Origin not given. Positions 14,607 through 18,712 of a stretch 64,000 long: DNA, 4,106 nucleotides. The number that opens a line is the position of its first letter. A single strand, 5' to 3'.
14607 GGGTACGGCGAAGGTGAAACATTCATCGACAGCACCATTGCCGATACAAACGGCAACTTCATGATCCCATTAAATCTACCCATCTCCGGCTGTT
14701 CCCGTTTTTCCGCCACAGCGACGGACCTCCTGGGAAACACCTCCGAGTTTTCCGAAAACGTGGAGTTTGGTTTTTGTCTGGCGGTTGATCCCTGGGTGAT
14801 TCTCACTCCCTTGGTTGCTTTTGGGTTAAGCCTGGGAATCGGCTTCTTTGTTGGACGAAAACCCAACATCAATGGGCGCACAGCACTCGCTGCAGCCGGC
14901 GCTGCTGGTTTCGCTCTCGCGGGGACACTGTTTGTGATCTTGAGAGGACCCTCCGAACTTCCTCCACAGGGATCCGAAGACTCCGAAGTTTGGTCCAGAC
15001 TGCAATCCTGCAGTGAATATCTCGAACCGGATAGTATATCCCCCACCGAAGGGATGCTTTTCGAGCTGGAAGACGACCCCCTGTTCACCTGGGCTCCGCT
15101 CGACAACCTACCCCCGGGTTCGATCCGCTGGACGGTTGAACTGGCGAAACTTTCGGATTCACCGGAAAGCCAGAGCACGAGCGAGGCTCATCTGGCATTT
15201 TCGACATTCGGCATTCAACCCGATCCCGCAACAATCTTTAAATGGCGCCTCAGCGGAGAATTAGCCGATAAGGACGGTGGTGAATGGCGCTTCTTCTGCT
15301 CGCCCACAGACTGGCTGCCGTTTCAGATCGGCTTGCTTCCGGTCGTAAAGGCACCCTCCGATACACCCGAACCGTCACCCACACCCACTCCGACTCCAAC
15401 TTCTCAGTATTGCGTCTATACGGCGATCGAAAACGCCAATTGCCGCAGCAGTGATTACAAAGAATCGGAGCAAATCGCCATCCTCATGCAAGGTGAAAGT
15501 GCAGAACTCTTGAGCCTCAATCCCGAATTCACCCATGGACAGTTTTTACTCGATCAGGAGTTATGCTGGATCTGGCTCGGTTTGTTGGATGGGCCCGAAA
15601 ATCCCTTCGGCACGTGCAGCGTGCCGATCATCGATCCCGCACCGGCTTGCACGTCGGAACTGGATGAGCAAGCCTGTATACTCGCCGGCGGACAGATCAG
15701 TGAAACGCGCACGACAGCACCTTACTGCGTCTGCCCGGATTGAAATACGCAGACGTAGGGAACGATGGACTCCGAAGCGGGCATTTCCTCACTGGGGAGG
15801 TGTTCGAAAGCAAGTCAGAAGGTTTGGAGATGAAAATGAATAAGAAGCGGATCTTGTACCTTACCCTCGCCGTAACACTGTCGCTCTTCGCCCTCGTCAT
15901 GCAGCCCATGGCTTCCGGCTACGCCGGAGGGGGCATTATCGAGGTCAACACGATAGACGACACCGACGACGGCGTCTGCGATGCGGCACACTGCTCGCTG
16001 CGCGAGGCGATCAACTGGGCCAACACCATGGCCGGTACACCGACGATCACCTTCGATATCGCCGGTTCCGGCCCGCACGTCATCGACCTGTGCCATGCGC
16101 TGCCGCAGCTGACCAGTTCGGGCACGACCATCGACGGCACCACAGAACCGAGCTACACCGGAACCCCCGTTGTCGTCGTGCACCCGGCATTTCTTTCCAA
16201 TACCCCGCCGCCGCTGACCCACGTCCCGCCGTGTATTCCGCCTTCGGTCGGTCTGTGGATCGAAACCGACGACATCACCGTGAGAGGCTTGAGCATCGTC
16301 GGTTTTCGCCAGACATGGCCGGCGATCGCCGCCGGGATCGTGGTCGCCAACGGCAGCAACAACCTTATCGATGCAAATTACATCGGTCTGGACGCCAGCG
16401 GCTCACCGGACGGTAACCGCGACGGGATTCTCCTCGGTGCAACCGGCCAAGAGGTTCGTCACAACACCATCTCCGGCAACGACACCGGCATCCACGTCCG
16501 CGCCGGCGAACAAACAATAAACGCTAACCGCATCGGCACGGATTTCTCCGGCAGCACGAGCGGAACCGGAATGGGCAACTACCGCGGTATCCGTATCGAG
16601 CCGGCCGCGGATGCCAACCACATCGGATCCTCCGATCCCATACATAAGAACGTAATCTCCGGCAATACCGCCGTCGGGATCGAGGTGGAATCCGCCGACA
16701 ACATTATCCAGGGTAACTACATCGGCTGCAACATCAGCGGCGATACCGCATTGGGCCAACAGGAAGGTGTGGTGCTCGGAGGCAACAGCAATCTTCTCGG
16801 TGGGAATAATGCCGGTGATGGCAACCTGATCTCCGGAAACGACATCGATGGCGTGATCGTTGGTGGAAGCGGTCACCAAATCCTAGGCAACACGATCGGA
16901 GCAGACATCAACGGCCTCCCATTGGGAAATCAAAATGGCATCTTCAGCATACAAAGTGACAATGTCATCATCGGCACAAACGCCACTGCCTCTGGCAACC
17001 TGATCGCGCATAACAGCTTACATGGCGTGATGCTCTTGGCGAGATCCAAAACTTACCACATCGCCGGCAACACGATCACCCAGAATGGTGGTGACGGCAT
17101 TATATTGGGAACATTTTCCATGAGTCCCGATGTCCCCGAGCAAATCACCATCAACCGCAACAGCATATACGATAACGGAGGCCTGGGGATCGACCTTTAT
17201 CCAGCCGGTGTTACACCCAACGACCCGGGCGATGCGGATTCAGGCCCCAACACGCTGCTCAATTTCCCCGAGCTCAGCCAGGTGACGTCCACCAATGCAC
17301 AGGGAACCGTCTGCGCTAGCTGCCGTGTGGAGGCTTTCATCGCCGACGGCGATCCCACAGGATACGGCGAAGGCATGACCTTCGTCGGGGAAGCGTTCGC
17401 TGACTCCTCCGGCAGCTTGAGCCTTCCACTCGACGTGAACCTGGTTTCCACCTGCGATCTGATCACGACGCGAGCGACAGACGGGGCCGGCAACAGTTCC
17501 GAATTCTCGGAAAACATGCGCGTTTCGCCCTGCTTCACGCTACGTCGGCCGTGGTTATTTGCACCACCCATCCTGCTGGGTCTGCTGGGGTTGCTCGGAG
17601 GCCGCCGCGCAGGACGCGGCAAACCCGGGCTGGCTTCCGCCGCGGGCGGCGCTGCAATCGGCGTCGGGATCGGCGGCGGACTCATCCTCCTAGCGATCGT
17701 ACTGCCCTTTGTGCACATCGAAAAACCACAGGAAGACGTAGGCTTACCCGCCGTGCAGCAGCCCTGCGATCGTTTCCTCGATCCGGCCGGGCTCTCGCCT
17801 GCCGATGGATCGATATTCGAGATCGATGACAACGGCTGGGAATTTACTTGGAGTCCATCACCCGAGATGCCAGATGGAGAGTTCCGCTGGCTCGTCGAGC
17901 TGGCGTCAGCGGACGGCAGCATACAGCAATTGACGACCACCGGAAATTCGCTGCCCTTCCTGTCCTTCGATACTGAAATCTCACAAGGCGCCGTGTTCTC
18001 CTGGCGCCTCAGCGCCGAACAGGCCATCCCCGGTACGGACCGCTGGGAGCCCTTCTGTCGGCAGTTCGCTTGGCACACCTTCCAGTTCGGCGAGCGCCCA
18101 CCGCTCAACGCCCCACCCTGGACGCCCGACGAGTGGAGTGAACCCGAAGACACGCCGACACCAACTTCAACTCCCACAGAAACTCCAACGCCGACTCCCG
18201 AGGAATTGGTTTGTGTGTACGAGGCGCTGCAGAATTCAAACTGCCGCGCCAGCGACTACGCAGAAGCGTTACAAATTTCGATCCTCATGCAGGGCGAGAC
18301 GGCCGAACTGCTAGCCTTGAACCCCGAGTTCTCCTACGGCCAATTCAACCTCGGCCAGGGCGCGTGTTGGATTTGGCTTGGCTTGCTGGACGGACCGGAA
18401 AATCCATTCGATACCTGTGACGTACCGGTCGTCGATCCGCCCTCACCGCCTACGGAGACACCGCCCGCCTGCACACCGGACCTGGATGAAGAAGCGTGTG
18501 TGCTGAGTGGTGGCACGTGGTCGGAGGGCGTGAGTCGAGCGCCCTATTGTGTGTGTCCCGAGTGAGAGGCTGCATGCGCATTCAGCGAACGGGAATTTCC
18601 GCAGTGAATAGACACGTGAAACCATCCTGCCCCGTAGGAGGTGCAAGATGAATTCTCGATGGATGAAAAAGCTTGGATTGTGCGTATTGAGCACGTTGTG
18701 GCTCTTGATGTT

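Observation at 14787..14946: The internal hairpin looks like a C-terminal anchor fused to a second signal peptide (possible processing seam)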

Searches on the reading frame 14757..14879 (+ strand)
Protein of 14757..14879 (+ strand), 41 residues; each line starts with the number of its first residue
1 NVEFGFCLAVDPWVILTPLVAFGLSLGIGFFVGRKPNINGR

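Call 47: search_protein_families(library=ncbifam, proteins=[window:14757-14879:+], max_evalue=10)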
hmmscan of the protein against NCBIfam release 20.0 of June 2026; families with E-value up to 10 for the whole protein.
seq(41 aa): 0 families

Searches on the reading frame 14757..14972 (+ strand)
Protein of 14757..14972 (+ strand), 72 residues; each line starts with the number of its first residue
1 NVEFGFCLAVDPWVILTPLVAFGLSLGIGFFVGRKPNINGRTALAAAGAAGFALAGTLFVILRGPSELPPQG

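Call 23: search_protein_families(library=pfam, proteins=[window:14757-14972:+], max_evalue=10)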
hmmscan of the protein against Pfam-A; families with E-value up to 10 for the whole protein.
seq(72 aa): 1 family
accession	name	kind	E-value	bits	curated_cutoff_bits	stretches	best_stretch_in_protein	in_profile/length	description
PF09163.16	Form-deh_trans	-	4.7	7.5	22.1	1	44-67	15-38/44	Formate dehydrogenase N, transmembrane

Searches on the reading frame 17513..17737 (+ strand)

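Call 23: search_protein_families(library=pfam, proteins=[window:17513-17737:+], max_evalue=10)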
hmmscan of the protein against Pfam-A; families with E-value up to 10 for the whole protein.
seq(75 aa): 1 family
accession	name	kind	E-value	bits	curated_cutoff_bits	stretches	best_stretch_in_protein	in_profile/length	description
PF11992.13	TgpA_N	-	0.27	10.6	30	1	13-67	126-180/333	TgpA N-terminal domain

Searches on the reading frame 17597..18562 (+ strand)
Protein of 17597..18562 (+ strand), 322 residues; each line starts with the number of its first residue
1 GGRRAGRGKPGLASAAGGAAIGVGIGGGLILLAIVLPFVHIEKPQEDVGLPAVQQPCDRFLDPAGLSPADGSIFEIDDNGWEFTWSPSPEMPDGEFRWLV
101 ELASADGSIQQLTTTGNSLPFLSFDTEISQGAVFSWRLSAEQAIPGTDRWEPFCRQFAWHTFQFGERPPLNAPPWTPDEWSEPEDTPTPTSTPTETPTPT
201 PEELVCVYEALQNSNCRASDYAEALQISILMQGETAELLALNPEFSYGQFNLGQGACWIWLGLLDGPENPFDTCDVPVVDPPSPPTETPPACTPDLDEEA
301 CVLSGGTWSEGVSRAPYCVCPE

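Call 8: find_homologous_proteins(query=window:17597-18562:+)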
Query seq(322 aa) (322 aa): 11 proteins with E <= 0.001 among 8000 candidates.
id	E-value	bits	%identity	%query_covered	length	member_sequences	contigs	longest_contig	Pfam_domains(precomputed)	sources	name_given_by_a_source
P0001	6.0e-186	636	85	98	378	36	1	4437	-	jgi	jgi:hypothetical protein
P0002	2.9e-175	601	79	89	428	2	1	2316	-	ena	-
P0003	1.1e-83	299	48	89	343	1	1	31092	-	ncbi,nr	ncbi:MAG: hypothetical protein GTO14_14105, partial [Anaerolineales bacterium]|nr:hypothetical prote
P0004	1.8e-76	276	52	88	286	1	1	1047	-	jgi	jgi:hypothetical protein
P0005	1.8e-63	233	42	90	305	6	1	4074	-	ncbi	ncbi:MAG: hypothetical protein PVJ07_08115, partial [Anaerolineales bacterium]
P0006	1.3e-43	168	61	37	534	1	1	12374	-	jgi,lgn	-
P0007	1.3e-43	168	44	65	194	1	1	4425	-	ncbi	ncbi:MAG: hypothetical protein PVI78_11695, partial [Anaerolineales bacterium]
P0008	1.1e-40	158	56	37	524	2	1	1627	PF13229.13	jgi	jgi:hypothetical protein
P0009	1.2e-36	145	52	47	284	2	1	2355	-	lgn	-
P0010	7.8e-35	139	55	36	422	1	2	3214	-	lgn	-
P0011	4.0e-5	41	44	27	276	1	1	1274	-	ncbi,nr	ncbi:MAG: hypothetical protein MI685_05770, partial [Chlorobiales bacterium]|nr:hypothetical protein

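Call 44: search_protein_families(library=pfam, proteins=[P0006, P0010, P0011], max_evalue=0.1)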
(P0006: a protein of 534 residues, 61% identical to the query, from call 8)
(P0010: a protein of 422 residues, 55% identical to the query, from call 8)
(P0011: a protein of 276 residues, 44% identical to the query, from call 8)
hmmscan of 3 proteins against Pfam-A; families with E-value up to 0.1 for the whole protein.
P0006 (534 aa): 1 family
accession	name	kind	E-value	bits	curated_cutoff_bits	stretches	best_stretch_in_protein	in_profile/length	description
PF12667.13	NigD_N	-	0.033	14.8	24.3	0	261-282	45-66/67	NigD-like N-terminal OB domain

P0010 (422 aa): 2 families
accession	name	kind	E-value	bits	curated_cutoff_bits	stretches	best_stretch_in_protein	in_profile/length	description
PF25788.1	Ig_Rha78A_N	-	0.011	16.4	27.4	0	43-119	13-91/105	Rha78A-like, N-terminal immunoglobulin domain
PF08139.17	LPAM_1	-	0.087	13.7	20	0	8-22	4-18/18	Prokaryotic membrane lipoprotein lipid attachment site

P0011 (276 aa): 2 families
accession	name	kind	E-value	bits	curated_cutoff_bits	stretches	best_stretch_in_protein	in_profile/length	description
PF17957.7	Big_7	-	0.00028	21.9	24.1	1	34-107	1-70/70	Bacterial Ig domain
PF16386.10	DUF4995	-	0.0074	16.7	28.4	1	9-46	4-38/73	Domain of unknown function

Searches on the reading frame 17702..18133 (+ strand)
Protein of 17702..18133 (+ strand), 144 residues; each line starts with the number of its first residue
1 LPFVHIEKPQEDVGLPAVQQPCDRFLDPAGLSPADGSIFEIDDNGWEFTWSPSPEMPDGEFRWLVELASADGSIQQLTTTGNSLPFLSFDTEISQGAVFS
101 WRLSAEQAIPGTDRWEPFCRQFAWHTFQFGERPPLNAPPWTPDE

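Call 23: search_protein_families(library=pfam, proteins=[window:17702-18133:+], max_evalue=10)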
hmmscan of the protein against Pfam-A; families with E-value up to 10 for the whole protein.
seq(144 aa): 0 families

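Call 33: search_protein_representatives(alignment_id=A3)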
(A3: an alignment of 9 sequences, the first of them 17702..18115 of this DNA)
Query: 9 sequences, 137 profile positions. Proteins with E-value up to 0.001 (for the whole library): 145; up to 1e-10: 55; up to 1e-30: 6. The best 145 are listed.
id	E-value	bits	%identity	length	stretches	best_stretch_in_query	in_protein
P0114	3.5e-48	179.3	-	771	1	1-136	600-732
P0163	4.8e-38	146.4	-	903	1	2-137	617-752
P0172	9.5e-33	129.3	-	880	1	16-132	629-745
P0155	1.5e-32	128.6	-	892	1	17-133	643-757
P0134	2.2e-32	128.1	-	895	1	1-136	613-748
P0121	6.3e-32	126.6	-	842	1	1-137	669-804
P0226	1.1e-30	122.6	-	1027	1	13-132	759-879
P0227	5.1e-30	120.4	-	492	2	2-129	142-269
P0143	5.5e-30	120.3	-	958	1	8-136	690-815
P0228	2.9e-28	114.8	-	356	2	17-128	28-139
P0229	2.8e-25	105.1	-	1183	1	16-131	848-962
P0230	7.9e-25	103.6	-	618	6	23-116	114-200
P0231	3.6e-24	101.5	-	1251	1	1-130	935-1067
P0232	3.0e-23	98.5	-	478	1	17-130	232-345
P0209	9.4e-23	96.9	-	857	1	2-131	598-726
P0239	7.7e-19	84.2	-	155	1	16-129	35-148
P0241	4.8e-18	81.6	-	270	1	2-130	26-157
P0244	8.7e-17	77.6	-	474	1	1-130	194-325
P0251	2.3e-15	72.9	-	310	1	18-129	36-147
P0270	3.9e-10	56.0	-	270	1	16-129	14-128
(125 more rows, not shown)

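Call 35: find_encoding_contigs(protein=P0251, flank=8000, max_places=4)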
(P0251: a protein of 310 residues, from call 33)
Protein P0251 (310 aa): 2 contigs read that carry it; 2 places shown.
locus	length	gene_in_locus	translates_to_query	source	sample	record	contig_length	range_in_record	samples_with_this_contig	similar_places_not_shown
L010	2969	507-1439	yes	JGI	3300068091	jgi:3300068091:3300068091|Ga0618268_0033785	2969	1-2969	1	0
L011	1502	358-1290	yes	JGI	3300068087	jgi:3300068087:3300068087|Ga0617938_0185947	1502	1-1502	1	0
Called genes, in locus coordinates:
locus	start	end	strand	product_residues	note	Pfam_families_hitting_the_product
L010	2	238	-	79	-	?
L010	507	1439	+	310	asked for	-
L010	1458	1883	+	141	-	-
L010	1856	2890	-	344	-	PF01548:DEDD_Tnp_IS110, PF02371:Transposase_20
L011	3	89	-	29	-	?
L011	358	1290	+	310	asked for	-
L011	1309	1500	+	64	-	?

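Call 36: find_encoding_contigs(protein=P0244, flank=6000, max_places=3)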
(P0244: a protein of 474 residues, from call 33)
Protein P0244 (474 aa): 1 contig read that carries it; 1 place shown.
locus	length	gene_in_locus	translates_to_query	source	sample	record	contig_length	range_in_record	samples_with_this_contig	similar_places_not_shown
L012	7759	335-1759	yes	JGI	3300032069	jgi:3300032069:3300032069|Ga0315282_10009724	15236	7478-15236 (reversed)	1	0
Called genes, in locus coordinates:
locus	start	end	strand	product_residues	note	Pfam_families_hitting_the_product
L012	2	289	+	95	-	?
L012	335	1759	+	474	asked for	-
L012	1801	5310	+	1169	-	PF17957:Big_7 (faint)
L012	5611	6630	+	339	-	PF01634:HisG, PF08029:HisG_C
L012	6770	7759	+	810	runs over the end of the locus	PF00815:Histidinol_dh, PF00155:Aminotran_1_2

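Call 44: search_protein_families(library=pfam, proteins=[P0244, P0270, P0251], max_evalue=0.1)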
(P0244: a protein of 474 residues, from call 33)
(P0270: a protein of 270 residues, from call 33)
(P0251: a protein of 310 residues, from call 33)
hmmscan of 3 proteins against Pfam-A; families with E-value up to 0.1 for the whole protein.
P0244 (474 aa): 1 family
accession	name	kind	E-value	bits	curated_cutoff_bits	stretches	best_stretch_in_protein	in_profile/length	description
PF08239.17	SH3_3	-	0.057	14.1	27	0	380-424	8-50/54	Bacterial SH3 domain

P0270 (270 aa): 1 family
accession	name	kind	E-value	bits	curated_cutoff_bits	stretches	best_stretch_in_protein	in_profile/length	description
PF08239.17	SH3_3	-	0.0024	18.4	27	1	165-214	2-49/54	Bacterial SH3 domain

P0251 (310 aa): 2 families
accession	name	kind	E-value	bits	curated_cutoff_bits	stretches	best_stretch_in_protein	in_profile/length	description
PF08239.17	SH3_3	-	0.00032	21.2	27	1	196-233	2-38/54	Bacterial SH3 domain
PF13980.11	UPF0370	-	0.025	15.1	28.1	1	3-16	2-15/61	Uncharacterised protein family (UPF0370)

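Call 62: find_encoding_contigs(protein=P0228, flank=5000, max_places=3)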
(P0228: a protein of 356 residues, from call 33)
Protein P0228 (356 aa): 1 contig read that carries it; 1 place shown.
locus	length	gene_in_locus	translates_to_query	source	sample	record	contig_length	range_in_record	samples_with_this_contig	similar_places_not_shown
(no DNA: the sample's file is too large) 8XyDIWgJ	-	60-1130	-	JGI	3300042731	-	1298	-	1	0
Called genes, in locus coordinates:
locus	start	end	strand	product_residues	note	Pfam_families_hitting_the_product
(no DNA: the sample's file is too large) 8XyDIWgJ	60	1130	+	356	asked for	-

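Call 63: find_encoding_contigs(protein=P0241, flank=5000, max_places=3)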
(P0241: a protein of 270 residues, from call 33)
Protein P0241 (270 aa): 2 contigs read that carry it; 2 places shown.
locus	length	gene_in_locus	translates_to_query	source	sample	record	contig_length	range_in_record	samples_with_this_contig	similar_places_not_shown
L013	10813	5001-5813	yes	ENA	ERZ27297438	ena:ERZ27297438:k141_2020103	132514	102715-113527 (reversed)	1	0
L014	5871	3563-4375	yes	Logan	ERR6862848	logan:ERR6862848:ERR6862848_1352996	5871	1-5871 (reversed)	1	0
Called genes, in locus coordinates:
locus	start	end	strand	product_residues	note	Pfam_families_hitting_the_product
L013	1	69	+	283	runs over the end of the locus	PF00528:BPD_transp_1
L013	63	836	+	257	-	PF00005:ABC_tran, PF13304:AAA_21 (faint)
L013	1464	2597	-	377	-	PF04055:Radical_SAM (weak), PF00633:HHH (weak), PF12836:HHH_3, PF14520:HHH_5 (faint)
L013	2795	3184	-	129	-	PF04480:DUF559, PF18741:MTES_1575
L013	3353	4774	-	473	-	PF13191:AAA_16 (weak), PF00931:NB-ARC (weak), PF13401:AAA_22 (faint)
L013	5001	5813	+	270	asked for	-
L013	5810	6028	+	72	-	PF12844:HTH_19 (weak), PF13560:HTH_31, PF01381:HTH_3, PF13413:HTH_25 (weak)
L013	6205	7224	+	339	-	PF01634:HisG, PF08029:HisG_C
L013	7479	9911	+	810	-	PF00815:Histidinol_dh, PF00155:Aminotran_1_2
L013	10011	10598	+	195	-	PF00475:IGPD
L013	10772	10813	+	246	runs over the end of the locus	PF00977:His_biosynth, PF01207:Dus (faint)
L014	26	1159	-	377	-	PF04055:Radical_SAM (weak), PF00633:HHH (weak), PF12836:HHH_3, PF14520:HHH_5 (faint)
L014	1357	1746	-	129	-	PF04480:DUF559, PF18741:MTES_1575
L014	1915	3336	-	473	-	PF13191:AAA_16 (weak), PF00931:NB-ARC (weak), PF13401:AAA_22 (faint)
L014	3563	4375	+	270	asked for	-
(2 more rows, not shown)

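Call 64: find_encoding_contigs(protein=P0239, flank=5000, max_places=3)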
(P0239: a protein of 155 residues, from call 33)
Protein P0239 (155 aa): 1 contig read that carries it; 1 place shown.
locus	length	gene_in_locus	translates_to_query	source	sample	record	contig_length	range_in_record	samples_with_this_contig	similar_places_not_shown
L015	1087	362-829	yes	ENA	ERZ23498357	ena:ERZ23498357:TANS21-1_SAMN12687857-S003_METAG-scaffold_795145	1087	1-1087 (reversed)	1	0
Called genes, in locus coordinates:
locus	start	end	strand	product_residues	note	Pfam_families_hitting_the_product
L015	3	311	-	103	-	?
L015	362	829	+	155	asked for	-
